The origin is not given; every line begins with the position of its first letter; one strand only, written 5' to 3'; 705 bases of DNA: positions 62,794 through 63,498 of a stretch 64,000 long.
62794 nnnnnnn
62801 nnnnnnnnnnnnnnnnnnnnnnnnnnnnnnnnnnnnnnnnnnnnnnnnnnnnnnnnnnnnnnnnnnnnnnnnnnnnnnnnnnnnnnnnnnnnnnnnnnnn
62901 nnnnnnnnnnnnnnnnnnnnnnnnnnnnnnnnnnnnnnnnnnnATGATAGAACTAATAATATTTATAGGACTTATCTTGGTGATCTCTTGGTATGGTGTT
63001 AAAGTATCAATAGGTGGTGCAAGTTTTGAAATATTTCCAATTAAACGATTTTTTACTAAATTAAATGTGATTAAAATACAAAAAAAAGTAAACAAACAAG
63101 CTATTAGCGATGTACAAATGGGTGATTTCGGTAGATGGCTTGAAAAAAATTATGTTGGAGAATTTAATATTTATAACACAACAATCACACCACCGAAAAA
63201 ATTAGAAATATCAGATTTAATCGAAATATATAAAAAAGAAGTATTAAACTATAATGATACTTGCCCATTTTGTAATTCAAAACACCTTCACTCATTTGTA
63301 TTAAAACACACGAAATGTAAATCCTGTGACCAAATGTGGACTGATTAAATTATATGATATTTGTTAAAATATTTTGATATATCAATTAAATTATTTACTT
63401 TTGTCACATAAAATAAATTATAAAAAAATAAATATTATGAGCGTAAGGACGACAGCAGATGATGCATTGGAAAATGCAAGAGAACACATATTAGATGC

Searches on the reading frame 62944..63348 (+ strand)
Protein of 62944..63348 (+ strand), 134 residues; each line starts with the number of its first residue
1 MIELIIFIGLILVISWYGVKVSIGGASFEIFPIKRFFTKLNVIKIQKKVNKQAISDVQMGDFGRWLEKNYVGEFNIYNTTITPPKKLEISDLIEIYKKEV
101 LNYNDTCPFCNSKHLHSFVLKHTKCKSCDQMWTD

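Call 75: find_encoding_contigs(protein=window:62944-63348:+, flank=10000, max_places=2)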
Protein window:62944-63348:+ (134 aa): 23 contigs read that carry it; 2 places shown.
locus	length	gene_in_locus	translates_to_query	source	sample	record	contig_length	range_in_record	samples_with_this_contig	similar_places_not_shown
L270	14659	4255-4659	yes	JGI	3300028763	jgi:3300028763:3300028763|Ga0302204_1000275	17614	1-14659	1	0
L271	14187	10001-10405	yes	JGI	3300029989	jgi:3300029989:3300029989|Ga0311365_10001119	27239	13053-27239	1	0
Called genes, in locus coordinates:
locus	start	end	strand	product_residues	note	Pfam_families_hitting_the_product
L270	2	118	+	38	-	?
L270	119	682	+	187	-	-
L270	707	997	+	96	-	-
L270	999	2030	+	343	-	PF09414:RNA_ligase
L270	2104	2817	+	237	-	-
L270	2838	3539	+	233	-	PF05013:FGase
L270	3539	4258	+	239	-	PF00149:Metallophos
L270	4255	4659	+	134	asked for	-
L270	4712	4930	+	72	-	-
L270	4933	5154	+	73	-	-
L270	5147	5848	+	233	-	PF00149:Metallophos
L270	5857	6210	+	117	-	-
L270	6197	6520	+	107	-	-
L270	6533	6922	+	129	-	-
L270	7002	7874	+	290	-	-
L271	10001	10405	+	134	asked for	-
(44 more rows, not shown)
